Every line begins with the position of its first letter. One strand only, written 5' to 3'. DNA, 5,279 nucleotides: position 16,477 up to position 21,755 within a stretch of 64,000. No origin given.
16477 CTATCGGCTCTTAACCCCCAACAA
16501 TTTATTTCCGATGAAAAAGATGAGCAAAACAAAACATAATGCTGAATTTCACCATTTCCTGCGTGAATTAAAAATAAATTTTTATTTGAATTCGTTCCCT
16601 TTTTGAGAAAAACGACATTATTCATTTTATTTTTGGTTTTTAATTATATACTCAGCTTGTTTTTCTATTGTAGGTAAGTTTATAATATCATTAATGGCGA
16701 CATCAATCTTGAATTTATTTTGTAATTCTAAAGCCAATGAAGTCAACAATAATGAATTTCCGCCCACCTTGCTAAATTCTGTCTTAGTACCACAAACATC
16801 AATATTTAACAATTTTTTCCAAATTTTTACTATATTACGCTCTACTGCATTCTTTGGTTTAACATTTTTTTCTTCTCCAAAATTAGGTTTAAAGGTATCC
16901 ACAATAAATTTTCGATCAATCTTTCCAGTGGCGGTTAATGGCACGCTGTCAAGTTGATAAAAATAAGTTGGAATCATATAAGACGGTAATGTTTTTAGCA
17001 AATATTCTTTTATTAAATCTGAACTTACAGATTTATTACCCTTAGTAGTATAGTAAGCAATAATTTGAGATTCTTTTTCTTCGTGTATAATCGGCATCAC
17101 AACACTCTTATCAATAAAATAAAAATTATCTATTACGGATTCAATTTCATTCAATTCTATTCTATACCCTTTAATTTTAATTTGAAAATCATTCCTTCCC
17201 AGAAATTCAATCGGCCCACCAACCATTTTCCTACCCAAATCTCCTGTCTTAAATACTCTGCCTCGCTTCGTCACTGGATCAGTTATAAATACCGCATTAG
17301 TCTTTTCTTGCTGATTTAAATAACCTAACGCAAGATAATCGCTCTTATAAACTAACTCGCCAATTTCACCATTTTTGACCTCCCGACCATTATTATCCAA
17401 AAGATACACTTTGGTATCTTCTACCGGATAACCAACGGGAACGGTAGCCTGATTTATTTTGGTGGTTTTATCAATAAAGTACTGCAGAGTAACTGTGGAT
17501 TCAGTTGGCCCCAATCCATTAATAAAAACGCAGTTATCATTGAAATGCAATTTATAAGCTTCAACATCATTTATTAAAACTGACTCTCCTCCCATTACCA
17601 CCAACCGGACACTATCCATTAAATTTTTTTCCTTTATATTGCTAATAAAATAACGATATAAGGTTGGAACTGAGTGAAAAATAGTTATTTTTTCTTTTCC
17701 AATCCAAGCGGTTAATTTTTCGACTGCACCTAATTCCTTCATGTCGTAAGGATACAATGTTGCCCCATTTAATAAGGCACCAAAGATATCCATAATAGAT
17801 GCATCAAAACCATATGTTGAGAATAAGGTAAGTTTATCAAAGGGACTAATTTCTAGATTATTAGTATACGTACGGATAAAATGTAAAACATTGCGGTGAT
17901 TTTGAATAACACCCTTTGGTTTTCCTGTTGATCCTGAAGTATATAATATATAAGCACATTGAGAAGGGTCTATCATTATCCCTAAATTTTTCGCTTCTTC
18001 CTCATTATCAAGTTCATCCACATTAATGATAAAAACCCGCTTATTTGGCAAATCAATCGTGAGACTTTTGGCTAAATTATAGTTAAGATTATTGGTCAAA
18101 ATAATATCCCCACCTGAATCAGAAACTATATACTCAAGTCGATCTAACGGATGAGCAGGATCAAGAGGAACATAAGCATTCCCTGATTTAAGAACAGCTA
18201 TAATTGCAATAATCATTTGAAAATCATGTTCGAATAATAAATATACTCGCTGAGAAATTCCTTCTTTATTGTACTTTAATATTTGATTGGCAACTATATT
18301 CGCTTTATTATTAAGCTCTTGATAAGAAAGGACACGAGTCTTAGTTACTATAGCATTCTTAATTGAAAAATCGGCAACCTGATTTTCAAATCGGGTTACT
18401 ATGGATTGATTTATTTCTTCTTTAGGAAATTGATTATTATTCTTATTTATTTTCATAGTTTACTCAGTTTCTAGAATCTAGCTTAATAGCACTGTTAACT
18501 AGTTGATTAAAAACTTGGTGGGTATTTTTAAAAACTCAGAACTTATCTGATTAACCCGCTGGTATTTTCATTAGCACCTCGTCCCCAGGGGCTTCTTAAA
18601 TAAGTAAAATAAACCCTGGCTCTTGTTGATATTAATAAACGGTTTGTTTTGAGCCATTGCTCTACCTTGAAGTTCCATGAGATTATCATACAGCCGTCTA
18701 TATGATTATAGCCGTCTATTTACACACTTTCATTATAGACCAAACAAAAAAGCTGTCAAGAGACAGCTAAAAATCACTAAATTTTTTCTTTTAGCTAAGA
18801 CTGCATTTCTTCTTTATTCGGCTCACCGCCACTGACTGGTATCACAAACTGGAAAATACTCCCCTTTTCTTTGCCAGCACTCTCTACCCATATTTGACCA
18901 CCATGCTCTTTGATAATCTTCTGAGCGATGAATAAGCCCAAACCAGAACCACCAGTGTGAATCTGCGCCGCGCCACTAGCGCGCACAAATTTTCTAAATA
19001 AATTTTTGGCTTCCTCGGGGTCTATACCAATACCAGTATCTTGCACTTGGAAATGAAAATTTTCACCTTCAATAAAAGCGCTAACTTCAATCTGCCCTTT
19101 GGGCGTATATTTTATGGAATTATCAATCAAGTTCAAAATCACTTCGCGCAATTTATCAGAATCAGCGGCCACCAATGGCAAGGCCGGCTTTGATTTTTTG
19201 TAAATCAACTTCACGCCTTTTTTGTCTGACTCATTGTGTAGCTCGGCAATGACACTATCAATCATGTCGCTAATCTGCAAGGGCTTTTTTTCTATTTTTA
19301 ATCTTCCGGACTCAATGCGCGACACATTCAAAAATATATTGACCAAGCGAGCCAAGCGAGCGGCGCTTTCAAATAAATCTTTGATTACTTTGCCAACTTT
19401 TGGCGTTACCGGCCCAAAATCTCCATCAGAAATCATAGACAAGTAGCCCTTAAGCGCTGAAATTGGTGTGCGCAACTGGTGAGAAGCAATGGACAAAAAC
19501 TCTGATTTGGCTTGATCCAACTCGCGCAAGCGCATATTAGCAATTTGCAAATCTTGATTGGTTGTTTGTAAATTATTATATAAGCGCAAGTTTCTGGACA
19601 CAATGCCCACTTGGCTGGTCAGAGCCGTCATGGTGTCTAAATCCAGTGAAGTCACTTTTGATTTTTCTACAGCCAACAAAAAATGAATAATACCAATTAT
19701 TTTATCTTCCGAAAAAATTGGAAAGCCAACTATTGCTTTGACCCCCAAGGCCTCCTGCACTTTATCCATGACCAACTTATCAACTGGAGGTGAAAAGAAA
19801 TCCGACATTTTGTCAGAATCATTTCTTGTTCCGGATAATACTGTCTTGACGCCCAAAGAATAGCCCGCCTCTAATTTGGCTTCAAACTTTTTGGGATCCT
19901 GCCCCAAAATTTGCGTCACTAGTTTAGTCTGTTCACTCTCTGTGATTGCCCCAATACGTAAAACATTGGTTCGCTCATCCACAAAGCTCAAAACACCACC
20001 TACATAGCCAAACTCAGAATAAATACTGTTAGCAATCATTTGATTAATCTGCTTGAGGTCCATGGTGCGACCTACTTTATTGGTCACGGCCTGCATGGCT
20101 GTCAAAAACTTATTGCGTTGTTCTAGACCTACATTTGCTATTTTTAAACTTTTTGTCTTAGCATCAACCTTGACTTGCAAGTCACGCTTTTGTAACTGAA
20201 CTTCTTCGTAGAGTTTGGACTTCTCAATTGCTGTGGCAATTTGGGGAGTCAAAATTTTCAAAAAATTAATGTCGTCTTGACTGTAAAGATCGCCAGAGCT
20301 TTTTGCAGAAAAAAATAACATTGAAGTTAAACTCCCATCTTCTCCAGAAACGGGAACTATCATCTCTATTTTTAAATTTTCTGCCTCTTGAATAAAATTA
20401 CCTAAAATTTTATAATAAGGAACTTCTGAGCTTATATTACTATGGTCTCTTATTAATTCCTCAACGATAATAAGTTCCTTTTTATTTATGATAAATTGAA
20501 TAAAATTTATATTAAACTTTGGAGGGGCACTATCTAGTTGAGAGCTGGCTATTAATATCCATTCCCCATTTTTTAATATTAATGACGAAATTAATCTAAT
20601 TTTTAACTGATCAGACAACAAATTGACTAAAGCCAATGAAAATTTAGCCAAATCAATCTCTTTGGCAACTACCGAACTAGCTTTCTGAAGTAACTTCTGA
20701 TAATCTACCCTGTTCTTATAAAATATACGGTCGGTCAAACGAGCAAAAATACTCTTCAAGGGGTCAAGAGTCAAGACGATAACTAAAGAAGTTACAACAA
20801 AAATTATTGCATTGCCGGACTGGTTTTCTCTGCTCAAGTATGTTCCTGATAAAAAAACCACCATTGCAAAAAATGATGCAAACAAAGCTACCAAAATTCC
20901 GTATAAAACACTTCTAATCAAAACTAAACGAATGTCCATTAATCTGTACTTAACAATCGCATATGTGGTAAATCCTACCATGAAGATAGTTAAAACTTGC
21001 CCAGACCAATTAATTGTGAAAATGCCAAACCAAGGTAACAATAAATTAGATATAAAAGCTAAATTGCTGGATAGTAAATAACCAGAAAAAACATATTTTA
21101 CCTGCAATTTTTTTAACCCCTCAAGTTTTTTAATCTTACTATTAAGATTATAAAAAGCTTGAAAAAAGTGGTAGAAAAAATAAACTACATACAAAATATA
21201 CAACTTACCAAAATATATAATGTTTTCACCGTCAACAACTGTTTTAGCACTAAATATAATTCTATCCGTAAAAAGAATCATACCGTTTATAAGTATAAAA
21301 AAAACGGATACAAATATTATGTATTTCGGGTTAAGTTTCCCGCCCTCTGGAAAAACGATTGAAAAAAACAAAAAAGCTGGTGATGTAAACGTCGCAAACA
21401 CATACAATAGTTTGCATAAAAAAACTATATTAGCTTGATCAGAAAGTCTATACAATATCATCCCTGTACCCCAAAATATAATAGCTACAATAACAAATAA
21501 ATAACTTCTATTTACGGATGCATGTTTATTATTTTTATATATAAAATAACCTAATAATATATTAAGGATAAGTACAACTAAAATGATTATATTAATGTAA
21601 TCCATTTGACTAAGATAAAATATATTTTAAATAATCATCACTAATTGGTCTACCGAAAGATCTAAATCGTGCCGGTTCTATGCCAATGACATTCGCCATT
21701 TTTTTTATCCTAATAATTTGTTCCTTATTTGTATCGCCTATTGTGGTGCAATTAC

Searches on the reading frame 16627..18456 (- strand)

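Call 55: search_protein_families(library=pfam, proteins=[window:16627-18456:-])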
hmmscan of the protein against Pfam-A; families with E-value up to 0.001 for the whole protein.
window:16627-18456:- (609 aa): 3 families
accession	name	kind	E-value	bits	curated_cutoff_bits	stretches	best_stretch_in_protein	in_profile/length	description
PF00501.34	AMP-binding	-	2.2e-67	227.9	29.9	1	23-380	1-384/384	AMP-binding enzyme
PF00550.31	PP-binding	-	2.9e-10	40.7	20.8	1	542-604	3-67/67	Phosphopantetheine attachment site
PF13193.12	AMP-binding_C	-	6.6e-06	27.4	24.5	1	437-512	1-76/76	AMP-binding enzyme C-terminal domain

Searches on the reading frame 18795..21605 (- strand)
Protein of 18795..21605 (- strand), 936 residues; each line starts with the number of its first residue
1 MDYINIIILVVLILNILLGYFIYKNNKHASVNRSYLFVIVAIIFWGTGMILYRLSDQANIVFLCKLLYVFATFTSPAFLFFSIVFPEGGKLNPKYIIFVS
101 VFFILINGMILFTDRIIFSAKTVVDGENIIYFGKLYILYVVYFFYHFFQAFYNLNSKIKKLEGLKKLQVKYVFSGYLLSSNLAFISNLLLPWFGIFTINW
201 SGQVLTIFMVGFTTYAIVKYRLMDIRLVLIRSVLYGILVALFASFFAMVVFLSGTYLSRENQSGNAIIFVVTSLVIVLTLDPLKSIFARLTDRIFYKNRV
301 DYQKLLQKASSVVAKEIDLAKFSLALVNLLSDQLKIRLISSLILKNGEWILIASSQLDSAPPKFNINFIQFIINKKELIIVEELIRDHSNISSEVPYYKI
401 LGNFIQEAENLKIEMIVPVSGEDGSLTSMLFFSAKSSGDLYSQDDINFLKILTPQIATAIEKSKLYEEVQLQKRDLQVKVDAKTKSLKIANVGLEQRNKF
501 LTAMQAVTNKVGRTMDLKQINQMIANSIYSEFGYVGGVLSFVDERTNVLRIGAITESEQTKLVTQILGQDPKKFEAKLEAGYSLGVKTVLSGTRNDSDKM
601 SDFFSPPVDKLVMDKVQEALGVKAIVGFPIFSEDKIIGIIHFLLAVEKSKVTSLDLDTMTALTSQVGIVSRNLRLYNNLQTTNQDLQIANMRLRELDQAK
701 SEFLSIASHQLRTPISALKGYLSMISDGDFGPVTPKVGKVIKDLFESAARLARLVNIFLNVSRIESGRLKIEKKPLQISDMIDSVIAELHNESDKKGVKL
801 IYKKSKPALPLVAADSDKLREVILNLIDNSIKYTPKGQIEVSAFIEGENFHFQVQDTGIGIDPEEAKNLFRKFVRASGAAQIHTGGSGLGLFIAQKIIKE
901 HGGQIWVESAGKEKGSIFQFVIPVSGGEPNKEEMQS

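Call 55: search_protein_families(library=pfam, proteins=[window:18795-21605:-])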
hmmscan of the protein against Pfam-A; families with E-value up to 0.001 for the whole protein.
window:18795-21605:- (936 aa): 8 families
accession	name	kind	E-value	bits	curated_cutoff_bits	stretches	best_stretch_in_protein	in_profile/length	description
PF02518.31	HATPase_c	-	1.7e-27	96.5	26.4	1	815-924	2-109/111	Histidine kinase-, DNA gyrase B-, and HSP90-like ATPase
PF00512.31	HisKA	-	3e-14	53.3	26.9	1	699-767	1-66/66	His Kinase A (phospho-acceptor) domain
PF13185.12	GAF_2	-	1.5e-10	41.8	28.6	1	515-668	2-133/136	GAF domain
PF16927.11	HisKA_7TM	-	3e-09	37.5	28.6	1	8-225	2-222/224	N-terminal 7TM region of histidine kinase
PF13589.12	HATPase_c_3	-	1.6e-05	25.4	25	1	820-914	4-97/137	Histidine kinase-, DNA gyrase B-, and HSP90-like ATPase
PF01590.32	GAF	-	3.5e-05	24.8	22.4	0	612-668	77-131/133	GAF domain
PF13492.12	GAF_3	-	0.00017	22.5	27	0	415-461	84-128/129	GAF domain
PF13581.12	HATPase_c_2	-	0.0003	21.2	27.4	1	820-900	37-111/127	Histidine kinase-like ATPase domain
